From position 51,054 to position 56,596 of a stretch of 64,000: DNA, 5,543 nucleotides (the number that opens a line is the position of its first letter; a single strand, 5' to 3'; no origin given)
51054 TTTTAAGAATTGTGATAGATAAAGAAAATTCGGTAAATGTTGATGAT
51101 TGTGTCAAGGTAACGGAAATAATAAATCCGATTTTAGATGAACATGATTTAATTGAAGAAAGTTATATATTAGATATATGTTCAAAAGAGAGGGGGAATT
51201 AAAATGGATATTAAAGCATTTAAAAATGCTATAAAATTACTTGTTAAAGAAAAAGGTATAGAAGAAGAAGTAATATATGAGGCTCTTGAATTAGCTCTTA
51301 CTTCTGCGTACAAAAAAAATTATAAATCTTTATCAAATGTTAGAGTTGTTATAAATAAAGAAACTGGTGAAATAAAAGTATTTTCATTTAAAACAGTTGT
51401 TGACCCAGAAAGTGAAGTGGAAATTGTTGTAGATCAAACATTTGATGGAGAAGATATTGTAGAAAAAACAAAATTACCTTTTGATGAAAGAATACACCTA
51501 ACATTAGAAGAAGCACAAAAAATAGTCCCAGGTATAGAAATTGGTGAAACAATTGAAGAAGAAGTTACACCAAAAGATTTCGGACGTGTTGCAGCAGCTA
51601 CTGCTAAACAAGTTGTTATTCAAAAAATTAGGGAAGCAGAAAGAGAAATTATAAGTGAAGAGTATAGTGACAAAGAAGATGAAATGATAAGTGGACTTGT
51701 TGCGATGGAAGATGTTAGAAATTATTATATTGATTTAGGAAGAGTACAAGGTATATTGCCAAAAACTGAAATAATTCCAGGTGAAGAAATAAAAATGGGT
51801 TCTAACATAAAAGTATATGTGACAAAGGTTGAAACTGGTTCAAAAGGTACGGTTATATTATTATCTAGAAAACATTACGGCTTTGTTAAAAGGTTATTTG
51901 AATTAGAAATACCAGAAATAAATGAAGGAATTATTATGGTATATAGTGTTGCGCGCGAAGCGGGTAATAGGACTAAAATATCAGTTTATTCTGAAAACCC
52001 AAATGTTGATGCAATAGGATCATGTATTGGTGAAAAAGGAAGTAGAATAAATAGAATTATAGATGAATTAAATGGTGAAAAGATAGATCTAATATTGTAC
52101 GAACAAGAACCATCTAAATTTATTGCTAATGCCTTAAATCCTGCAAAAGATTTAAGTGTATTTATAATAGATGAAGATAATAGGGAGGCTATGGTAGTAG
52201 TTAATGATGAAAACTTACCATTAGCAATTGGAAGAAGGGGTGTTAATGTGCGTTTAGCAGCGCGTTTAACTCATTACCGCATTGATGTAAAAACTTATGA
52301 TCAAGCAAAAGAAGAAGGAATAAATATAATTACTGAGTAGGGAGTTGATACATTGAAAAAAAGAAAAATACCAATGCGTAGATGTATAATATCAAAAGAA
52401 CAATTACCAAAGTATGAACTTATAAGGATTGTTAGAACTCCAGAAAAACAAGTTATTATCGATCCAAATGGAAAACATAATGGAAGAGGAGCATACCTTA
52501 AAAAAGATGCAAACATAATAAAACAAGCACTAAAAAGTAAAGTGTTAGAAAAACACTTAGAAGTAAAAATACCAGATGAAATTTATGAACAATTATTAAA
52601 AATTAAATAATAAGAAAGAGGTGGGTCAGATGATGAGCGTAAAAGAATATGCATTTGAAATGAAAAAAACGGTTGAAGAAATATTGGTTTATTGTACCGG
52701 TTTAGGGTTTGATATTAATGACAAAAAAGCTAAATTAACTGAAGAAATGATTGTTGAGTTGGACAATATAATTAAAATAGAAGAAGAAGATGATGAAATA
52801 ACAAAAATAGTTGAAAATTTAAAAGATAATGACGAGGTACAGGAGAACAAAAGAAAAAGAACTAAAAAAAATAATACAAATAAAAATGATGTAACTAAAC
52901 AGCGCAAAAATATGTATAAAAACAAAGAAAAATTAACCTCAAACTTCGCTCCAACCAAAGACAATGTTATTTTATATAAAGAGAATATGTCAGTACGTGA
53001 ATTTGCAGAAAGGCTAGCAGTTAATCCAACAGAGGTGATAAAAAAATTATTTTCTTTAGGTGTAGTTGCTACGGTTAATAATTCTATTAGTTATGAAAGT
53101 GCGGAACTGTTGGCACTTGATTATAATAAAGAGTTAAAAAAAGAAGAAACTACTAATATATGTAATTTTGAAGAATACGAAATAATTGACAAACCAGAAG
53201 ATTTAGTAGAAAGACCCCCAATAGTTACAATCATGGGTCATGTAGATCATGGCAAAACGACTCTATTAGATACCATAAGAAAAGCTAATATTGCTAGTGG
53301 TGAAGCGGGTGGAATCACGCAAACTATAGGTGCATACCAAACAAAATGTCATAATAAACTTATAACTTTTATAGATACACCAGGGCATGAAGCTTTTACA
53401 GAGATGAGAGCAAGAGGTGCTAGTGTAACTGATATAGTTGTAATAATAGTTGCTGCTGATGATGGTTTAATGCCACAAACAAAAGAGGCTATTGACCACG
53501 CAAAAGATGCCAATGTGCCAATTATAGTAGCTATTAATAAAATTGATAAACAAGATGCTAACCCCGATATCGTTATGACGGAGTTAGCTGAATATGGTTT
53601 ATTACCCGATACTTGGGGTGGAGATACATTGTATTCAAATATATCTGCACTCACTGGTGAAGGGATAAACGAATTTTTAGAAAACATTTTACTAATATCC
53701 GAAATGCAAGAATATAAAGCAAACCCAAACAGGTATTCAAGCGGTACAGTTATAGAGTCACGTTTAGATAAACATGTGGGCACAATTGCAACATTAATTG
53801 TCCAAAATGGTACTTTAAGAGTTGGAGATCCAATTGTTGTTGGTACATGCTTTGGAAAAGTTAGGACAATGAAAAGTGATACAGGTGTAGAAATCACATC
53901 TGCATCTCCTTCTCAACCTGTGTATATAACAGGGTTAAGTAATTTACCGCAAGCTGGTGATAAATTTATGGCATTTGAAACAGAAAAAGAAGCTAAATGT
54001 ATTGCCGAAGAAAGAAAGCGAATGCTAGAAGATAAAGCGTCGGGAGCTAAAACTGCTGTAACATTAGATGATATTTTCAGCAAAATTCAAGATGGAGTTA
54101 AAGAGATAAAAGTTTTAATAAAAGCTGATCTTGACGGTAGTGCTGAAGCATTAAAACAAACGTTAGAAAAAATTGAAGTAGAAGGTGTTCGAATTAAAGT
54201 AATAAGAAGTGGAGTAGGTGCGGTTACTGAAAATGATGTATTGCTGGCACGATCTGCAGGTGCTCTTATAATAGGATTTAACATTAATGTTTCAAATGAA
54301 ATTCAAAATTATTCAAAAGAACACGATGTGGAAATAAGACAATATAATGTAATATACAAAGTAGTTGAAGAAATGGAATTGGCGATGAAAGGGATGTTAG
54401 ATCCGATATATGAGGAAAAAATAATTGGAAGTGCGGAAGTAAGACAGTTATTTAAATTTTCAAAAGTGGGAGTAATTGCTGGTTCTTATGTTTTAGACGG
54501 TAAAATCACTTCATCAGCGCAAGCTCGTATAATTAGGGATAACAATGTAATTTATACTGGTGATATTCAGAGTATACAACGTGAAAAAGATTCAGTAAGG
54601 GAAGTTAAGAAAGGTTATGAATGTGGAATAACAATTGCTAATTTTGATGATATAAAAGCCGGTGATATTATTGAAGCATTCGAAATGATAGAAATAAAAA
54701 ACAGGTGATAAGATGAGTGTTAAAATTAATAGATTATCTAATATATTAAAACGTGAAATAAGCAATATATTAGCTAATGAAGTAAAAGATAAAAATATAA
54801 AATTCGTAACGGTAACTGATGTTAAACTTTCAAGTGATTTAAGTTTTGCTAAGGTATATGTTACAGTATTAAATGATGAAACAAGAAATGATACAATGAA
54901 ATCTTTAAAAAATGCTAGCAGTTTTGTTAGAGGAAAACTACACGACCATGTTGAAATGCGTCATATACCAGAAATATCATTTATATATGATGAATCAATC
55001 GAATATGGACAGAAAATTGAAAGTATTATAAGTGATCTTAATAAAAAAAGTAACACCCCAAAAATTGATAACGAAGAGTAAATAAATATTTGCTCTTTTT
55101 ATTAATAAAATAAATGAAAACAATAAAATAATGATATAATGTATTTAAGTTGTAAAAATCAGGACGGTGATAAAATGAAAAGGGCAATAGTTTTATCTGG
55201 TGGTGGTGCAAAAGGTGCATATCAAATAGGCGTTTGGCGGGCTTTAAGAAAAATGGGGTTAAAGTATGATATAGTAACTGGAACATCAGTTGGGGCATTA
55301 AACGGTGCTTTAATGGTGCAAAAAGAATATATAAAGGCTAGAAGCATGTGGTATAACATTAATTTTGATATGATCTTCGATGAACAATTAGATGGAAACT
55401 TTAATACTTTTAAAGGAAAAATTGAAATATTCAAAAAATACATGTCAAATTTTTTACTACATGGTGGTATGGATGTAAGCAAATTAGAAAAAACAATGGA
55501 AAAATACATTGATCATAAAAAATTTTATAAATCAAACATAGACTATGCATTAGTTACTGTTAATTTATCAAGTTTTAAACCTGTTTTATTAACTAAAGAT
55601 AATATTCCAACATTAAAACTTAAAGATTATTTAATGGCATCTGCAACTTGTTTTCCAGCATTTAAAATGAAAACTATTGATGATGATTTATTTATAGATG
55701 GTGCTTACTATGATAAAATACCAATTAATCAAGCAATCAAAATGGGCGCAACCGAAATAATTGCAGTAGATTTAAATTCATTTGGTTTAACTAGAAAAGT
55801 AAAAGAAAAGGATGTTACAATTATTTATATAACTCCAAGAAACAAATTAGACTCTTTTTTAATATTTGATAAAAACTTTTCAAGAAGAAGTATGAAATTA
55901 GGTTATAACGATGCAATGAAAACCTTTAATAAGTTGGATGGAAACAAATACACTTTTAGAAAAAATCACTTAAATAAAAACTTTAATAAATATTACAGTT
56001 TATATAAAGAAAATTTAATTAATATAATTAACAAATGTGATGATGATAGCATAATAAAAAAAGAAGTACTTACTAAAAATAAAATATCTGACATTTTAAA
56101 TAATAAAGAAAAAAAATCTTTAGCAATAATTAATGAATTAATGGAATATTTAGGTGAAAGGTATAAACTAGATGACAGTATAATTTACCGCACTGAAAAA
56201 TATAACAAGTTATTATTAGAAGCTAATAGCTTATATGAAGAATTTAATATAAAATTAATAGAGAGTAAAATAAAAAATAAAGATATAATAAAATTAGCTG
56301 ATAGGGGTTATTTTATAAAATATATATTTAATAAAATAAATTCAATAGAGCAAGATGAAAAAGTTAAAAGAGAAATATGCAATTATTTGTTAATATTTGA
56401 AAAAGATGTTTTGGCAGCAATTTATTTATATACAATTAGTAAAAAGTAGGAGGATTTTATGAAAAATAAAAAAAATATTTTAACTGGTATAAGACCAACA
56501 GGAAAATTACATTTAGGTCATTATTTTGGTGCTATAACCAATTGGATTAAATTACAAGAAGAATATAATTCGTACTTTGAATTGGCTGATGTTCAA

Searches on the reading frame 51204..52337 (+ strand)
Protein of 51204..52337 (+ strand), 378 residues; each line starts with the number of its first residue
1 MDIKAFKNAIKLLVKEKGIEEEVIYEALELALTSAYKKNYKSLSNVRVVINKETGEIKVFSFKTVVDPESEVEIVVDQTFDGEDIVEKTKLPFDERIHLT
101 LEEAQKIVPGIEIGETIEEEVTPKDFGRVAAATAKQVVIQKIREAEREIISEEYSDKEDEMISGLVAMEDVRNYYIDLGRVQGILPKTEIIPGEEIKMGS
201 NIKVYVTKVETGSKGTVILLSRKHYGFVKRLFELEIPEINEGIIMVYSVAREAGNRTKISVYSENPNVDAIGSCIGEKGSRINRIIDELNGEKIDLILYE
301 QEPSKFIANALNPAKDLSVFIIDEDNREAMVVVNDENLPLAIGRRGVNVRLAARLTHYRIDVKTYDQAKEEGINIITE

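Call 55: search_protein_families(library=pfam, proteins=[window:51204-52337:+], max_evalue=0.00001)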
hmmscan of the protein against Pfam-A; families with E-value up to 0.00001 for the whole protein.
window:51204-52337:+ (378 aa): 2 families
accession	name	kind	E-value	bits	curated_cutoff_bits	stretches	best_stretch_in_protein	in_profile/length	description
PF08529.16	NusA_N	-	6.3e-35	120.4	23.8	1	6-148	2-119/119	NusA N-terminal domain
PF13184.12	KH_5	-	5.5e-26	90.9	27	1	253-320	1-68/69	NusA-like KH domain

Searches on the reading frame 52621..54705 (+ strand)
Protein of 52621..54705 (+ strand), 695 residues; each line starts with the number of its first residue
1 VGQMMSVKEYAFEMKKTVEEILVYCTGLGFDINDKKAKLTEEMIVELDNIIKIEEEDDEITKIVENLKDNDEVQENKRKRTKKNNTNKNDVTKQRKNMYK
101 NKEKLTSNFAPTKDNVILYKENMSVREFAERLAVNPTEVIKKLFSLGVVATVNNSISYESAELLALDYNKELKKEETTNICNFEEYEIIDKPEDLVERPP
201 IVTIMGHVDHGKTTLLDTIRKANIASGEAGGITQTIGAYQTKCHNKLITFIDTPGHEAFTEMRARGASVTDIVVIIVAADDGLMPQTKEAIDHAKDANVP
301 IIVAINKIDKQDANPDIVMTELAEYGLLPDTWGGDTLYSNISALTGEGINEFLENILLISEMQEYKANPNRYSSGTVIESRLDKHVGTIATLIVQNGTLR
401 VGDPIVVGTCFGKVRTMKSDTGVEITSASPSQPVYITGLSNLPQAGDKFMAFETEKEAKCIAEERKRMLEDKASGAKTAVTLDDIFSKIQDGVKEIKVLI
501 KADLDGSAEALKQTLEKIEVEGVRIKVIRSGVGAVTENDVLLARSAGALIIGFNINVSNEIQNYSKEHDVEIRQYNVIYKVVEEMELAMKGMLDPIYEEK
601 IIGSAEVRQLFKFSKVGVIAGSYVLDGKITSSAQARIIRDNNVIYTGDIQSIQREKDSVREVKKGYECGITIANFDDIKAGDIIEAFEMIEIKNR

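Call 38: search_protein_families(library=pfam, proteins=[window:52621-54705:+], max_evalue=0.00001)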
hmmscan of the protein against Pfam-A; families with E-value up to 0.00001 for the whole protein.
window:52621-54705:+ (695 aa): 6 families
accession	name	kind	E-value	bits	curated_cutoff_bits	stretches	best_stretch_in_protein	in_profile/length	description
PF11987.13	IF-2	-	3.9e-36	124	27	1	475-586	5-117/117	Translation-initiation factor 2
PF00009.33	GTP_EFTU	-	4.2e-34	118.2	26.5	1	201-357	5-183/188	Elongation factor Tu GTP binding domain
PF22042.2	EF-G_D2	-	1.7e-25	89.4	27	1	374-451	3-83/84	Elongation factor G domain 2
PF04760.21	IF2_N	-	6.9e-18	64.6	25.3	1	121-171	2-53/53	Translation initiation factor IF-2, N-terminal region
PF03144.31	GTP_EFTU_D2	-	1.2e-11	45.3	30.3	1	617-684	1-72/73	Elongation factor Tu domain 2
PF01926.29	MMR_HSR1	-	1.9e-10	41.3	21.9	1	202-307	2-113/113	50S ribosome-binding GTPase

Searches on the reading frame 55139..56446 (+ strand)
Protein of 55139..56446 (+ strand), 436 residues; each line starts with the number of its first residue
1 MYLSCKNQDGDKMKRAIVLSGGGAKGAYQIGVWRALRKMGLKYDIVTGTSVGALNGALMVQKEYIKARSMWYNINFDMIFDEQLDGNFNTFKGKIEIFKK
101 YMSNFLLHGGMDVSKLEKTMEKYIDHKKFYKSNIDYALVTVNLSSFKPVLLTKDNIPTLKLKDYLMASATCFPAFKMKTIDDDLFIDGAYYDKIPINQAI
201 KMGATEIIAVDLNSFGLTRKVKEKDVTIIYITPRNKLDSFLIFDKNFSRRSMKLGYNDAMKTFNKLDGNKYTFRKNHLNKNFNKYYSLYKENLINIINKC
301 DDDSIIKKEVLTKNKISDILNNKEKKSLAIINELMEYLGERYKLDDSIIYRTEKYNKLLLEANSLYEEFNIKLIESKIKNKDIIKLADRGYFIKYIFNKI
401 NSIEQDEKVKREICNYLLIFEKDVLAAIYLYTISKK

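Call 38: search_protein_families(library=pfam, proteins=[window:55139-56446:+], max_evalue=0.00001)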
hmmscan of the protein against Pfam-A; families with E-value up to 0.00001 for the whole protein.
window:55139-56446:+ (436 aa): 1 family
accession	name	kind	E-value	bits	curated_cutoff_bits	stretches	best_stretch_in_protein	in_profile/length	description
PF01734.28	Patatin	-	2e-29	103.6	27.7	1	17-200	1-191/191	Patatin-like phospholipase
